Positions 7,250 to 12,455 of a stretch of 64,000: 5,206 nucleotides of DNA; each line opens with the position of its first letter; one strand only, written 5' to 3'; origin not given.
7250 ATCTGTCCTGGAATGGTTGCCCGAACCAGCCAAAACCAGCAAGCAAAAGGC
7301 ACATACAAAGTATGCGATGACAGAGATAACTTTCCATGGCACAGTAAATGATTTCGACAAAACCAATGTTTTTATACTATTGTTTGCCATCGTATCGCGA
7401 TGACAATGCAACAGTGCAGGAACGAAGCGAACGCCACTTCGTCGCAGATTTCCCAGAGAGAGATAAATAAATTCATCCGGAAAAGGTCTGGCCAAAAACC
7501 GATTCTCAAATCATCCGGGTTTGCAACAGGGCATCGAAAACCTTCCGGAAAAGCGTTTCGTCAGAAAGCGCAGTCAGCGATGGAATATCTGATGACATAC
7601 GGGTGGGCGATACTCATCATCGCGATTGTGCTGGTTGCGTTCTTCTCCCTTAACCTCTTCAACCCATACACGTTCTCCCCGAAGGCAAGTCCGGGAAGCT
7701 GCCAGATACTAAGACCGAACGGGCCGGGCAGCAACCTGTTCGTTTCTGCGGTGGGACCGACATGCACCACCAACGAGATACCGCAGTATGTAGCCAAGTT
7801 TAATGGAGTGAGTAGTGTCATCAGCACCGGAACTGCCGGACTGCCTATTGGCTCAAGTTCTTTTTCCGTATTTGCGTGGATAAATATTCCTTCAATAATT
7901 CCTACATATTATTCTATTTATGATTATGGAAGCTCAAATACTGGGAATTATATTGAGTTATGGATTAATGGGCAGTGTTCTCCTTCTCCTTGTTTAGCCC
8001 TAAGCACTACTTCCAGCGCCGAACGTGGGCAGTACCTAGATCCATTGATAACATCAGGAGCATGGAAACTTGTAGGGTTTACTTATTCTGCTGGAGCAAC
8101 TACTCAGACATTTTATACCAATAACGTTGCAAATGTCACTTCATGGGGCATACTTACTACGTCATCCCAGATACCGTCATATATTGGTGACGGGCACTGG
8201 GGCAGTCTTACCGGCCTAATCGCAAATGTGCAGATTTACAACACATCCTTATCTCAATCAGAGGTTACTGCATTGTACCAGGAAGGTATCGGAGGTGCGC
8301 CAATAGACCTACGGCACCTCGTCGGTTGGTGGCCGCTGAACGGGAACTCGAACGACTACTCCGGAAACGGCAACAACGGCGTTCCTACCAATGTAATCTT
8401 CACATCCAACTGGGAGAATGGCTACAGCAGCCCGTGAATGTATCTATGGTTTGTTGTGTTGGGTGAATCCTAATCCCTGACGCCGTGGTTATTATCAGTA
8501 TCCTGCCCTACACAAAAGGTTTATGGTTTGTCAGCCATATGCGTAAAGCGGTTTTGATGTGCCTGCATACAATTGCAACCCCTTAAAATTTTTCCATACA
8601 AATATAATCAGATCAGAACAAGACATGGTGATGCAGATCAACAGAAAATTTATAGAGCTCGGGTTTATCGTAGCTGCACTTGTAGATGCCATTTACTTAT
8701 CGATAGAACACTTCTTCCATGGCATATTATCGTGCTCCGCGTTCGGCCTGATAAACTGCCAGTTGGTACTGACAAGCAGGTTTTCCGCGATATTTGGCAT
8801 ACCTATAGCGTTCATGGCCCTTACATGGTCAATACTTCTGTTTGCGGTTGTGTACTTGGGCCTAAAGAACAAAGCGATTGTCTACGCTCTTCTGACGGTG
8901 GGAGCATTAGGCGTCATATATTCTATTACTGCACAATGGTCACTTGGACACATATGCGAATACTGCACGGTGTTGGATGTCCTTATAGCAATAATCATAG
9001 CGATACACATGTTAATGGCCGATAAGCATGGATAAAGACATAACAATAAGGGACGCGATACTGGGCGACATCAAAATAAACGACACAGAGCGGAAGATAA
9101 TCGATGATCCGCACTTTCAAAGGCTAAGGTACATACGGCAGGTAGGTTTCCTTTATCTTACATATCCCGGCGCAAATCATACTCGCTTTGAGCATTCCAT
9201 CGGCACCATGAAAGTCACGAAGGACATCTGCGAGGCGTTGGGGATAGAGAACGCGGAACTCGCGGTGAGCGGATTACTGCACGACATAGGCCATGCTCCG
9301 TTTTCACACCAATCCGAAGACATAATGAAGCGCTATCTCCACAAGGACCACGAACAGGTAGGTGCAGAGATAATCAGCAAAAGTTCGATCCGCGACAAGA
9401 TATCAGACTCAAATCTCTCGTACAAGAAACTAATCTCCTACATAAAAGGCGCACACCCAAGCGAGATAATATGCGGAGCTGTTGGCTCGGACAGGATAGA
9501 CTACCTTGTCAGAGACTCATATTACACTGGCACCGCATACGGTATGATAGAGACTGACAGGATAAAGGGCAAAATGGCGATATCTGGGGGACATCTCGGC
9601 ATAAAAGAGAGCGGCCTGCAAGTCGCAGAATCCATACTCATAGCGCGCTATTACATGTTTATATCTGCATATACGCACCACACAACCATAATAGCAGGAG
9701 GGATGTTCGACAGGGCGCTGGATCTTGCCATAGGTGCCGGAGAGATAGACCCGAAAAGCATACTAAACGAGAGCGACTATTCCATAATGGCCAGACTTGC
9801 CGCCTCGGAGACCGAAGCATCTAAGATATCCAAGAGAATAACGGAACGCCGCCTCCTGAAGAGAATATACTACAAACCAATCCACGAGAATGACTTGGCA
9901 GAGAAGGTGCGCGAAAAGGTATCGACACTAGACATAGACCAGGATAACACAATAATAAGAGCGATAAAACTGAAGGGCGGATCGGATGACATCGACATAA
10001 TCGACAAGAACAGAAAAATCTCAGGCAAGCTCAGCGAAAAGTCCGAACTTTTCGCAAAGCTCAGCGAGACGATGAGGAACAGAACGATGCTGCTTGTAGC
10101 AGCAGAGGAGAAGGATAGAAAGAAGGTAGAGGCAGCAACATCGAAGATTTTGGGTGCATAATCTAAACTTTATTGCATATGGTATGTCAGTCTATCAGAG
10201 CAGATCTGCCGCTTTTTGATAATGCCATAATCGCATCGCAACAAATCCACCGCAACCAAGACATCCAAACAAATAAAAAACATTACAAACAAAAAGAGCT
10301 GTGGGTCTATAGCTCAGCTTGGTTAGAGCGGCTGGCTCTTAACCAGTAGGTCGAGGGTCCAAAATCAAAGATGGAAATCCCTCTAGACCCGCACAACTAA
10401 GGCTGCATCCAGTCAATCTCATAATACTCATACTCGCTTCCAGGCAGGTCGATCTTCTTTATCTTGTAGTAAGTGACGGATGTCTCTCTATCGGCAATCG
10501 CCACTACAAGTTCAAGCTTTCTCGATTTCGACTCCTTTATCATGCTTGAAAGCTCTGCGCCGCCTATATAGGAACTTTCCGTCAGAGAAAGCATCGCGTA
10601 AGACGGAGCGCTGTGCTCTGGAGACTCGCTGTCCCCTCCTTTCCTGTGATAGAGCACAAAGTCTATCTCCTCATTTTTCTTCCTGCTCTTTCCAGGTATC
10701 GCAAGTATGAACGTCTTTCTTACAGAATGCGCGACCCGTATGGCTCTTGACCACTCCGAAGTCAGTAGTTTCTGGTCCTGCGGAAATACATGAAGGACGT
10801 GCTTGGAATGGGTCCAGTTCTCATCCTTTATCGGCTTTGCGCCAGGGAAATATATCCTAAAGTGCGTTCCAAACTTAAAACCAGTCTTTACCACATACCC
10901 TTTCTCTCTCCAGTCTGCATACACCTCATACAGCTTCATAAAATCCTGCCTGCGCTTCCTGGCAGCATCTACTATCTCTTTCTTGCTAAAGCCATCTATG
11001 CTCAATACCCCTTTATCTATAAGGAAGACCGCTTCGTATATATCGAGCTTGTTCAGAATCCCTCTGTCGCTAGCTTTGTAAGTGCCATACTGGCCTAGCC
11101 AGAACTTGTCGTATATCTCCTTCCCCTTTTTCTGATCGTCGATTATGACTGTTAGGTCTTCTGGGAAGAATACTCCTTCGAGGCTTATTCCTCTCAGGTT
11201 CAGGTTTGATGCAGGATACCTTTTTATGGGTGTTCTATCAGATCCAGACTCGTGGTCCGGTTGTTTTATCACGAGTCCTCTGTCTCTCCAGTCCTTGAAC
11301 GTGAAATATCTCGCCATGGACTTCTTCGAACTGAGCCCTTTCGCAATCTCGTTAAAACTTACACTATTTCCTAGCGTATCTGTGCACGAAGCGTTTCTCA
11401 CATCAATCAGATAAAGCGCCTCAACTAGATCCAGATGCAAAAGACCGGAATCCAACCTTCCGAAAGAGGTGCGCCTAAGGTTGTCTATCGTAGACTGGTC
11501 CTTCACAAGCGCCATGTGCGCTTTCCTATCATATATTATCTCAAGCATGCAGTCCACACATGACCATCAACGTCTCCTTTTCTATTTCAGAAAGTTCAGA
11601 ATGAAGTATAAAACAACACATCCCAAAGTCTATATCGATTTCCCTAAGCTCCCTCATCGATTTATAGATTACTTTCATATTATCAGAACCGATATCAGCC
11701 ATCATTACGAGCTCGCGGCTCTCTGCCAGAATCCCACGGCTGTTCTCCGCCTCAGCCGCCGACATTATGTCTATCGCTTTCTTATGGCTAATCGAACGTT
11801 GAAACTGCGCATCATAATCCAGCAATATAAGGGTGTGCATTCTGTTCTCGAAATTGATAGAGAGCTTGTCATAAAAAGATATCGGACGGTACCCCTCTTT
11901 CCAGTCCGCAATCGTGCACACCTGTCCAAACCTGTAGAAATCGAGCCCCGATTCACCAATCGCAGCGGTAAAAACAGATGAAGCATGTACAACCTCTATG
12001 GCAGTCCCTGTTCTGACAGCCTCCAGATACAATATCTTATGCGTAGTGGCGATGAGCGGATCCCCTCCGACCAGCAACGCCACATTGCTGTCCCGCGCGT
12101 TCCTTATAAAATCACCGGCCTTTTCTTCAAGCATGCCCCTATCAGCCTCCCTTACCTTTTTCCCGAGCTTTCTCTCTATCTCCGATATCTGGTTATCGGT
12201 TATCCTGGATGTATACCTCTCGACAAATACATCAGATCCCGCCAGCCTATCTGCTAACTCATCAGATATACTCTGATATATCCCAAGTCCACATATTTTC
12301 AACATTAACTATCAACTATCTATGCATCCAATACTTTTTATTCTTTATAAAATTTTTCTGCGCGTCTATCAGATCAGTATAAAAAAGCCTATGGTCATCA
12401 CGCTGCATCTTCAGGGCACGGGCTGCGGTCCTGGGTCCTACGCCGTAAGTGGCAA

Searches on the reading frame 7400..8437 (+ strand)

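Call 42: search_protein_families(library=pfam, proteins=[window:7400-8437:+], max_evalue=0.001)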
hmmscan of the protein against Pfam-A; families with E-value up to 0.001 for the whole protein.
window:7400-8437:+ (345 aa): 1 family
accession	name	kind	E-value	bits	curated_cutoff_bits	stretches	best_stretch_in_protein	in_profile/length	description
PF13385.13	Laminin_G_3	-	7.9e-13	49.2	27.6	1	138-289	4-150/151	Concanavalin A-like lectin/glucanases superfamily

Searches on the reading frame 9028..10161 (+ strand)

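Call 8: search_protein_families(library=pfam, proteins=[window:9028-10161:+], max_evalue=0.01)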
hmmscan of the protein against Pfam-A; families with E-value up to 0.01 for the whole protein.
window:9028-10161:+ (377 aa): 3 families
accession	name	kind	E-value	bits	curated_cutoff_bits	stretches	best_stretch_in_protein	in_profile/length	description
PF19276.4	HD_assoc_2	-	9.6e-30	104.1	23.1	1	174-376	1-212/222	HD associated region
PF01966.28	HD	-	2.3e-15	57.4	22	1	53-138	1-84/116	HD domain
PF08668.18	HDOD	-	0.00015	21.7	22.9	1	55-107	97-150/196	HDOD domain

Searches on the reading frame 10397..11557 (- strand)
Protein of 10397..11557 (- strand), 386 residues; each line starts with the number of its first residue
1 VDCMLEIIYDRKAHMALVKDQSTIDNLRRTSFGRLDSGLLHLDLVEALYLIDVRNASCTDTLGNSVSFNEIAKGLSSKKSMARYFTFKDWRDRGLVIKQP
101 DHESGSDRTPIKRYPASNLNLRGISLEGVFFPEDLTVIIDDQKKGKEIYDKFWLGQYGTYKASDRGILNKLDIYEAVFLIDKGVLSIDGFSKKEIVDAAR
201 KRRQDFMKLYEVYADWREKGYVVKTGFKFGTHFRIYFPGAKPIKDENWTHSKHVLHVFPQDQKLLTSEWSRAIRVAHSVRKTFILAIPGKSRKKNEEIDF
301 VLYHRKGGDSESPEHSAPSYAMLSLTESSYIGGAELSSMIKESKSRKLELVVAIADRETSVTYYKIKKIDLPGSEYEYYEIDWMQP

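Call 8: search_protein_families(library=pfam, proteins=[window:10397-11557:-], max_evalue=0.01)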
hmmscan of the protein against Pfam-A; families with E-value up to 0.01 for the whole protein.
window:10397-11557:- (386 aa): 3 families
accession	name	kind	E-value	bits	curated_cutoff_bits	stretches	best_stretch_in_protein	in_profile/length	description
PF01974.23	tRNA_int_endo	-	7.7e-30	103.3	27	2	206-288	1-77/85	tRNA intron endonuclease, catalytic C-terminal domain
PF02778.19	tRNA_int_endo_N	-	3.1e-11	43.1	21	2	16-52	10-48/67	tRNA intron endonuclease, N-terminal domain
PF12928.12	tRNA_int_end_N2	-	0.0011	19.4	24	0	5-52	16-61/69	tRNA-splicing endonuclease subunit sen54 N-term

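Call 11: search_solved_structures(query=window:10397-11557:-, show_alignments=1)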
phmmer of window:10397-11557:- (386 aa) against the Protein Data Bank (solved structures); distinct sequences matched with E-value up to 0.001: 13.
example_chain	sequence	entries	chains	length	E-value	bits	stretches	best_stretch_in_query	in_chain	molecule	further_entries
4fz2_A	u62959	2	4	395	2.2e-164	550.1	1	10-386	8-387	tRNA intron endonuclease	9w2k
5x89_A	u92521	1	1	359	6.1e-28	101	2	160-303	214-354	EndA-like protein,tRNA-splicing endonuclease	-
1r0v_A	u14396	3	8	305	4.6e-25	91.5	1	160-287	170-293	tRNA-intron endonuclease | Putative tRNA-intron endonuclease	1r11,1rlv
2gjw_A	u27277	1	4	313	5.2e-25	91.4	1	160-287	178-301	tRNA-splicing endonuclease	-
3p1y_A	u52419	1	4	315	1.1e-23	87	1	168-287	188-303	tRNA-splicing endonuclease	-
1a79_A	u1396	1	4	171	1e-20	77.3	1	191-288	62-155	TRNA ENDONUCLEASE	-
2zyz_B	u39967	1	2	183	2.4e-16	62.9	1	133-287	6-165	tRNA-splicing endonuclease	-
3p1z_B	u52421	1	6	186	2.1e-15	59.8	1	136-288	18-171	tRNA-splicing endonuclease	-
3iey_A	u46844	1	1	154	1.3e-14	57.1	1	170-288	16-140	tRNA-splicing endonuclease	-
3ajv_B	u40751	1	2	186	2.4e-14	56.3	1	136-288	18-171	tRNA-splicing endonuclease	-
2cv8_A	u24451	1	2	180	1.2e-10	44.1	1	171-294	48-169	tRNA-splicing endonuclease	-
2ohc_A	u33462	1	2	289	7.3e-09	38.2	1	211-288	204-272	tRNA-splicing endonuclease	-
2ohe_A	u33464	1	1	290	7.3e-09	38.2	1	211-288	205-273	tRNA-splicing endonuclease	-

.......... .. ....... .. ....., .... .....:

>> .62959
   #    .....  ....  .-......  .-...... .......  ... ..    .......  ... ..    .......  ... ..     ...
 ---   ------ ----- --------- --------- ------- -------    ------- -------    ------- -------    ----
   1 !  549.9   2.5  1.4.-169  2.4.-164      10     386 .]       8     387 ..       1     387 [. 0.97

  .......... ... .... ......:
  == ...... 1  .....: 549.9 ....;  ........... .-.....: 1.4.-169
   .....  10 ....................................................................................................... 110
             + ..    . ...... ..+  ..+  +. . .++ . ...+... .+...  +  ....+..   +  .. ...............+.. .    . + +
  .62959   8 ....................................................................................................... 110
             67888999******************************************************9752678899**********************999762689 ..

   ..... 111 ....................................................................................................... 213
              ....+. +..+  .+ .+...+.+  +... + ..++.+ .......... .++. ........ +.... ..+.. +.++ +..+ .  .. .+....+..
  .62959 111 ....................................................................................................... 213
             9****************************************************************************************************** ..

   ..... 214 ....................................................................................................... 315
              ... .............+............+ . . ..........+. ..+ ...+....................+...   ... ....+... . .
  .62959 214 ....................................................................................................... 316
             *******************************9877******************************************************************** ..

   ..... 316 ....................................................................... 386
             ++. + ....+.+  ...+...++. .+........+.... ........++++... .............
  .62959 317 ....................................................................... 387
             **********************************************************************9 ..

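Call 16: find_related_loci(query=window:10397-11557:-, collection=genome_contigs, flank=3000)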
Query window:10397-11557:- (386 aa) in genome_contigs; peptide patterns used: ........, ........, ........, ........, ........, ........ (x = any residue, [..] = any of these).
171 stretches matched a pattern; 129 encode a relative of the query (tblastn E <= 1e-3); the best 80 are kept; 80 distinct loci.
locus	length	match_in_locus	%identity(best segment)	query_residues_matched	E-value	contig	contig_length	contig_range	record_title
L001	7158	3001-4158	88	1-386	0e+0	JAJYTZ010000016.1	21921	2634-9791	MAG: Candidatus Micrarchaeota archaeon isolate DX2.bin58 NODE_1958_length_21921_cov_1.923970, whole genome shotgun seque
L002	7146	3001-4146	74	5-386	0e+0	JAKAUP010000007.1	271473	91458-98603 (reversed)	MAG: Candidatus Micrarchaeota archaeon isolate YP3.bin43 NODE_27_length_271473_cov_2.99495, whole genome shotgun sequenc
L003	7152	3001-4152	70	4-386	0e+0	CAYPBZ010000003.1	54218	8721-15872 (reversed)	MAG TPA_asm: Candidatus Micrarchaeota archaeon isolate SRP271791_co2_59 genome assembly, contig: NODE_54_length_54218_co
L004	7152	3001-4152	70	4-386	2e-180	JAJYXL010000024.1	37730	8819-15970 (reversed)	MAG: Candidatus Micrarchaeota archaeon isolate FK3.bin41 NODE_2047_length_37730_cov_147.124697, whole genome shotgun seq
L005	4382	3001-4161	65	1-386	2e-174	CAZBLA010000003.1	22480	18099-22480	MAG TPA_asm: Candidatus Micrarchaeota archaeon isolate SRP128015_co4_68 genome assembly, contig: NODE_483_length_22480_c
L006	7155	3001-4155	66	2-386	3e-172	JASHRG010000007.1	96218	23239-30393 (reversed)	MAG: Candidatus Micrarchaeota archaeon isolate JOPF095 JOPF_NEAR_contig_220195, whole genome shotgun sequence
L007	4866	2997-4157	64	1-386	9e-170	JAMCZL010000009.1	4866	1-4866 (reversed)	MAG: Candidatus Marsarchaeota archaeon isolate FK_Sedi_B_Bin.309 NODE_76877_length_4866_cov_16.0903, whole genome shotgu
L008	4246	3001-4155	63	4-386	8e-168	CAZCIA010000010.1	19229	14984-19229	MAG TPA_asm: Candidatus Micrarchaeota archaeon isolate SRP271791_co2_84 genome assembly, contig: NODE_664_length_19229_c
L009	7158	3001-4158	65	5-386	9e-166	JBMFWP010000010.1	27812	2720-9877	MAG: Candidatus Micrarchaeia archaeon isolate KM4364-21 NODE_10_length_27812_cov_10.067027, whole genome shotgun sequenc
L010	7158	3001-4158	63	4-386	2e-165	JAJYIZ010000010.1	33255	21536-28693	MAG: Candidatus Micrarchaeota archaeon isolate DBS2-1.bin138 NODE_2199_length_33255_cov_1.809859, whole genome shotgun s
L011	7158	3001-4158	64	4-386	3e-165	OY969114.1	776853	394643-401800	MAG: uncultured Candidatus Micrarchaeota archaeon isolate MFD05580.bin.1.37 genome assembly, chromosome: 1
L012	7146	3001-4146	62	9-386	1e-164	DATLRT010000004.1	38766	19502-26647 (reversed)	MAG TPA_asm: Candidatus Acidiferrales bacterium isolate SMAG_U13911 k141_466119, whole genome shotgun sequence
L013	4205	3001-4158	66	5-386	3e-166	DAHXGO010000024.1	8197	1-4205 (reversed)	MAG TPA_asm: Candidatus Micrarchaeota archaeon isolate clean2421 NODE_24_length_8197_cov_4.220197, whole genome shotgun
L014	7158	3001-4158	66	5-386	5e-164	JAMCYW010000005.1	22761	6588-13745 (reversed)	MAG: Candidatus Marsarchaeota archaeon isolate FK_Sedi_B_Bin.335 NODE_7530_length_22761_cov_6.15693, whole genome shotgu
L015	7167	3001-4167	65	2-386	6e-164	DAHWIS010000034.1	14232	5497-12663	MAG TPA_asm: Candidatus Micrarchaeota archaeon isolate clean1301 k141_367373, whole genome shotgun sequence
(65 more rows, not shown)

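Call 46: find_encoding_contigs(protein=window:10397-11557:-, flank=1000, max_places=4)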
Protein window:10397-11557:- (386 aa): no gene with exactly this product is on record in the collection.

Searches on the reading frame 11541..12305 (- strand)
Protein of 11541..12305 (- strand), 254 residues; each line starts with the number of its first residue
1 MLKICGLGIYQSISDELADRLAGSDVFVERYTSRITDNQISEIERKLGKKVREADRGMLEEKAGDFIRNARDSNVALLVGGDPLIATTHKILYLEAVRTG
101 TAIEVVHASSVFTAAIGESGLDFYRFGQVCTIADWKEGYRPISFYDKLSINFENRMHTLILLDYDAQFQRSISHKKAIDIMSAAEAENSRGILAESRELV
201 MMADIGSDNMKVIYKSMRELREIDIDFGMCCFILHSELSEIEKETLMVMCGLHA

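Call 8: search_protein_families(library=pfam, proteins=[window:11541-12305:-], max_evalue=0.01)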
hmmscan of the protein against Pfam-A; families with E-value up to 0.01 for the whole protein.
window:11541-12305:- (254 aa): 1 family
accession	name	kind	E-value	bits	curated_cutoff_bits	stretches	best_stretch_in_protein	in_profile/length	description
PF00590.25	TP_methylase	-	2.4e-11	44.4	27.8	1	36-213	44-204/212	Tetrapyrrole (Corrin/Porphyrin) Methylases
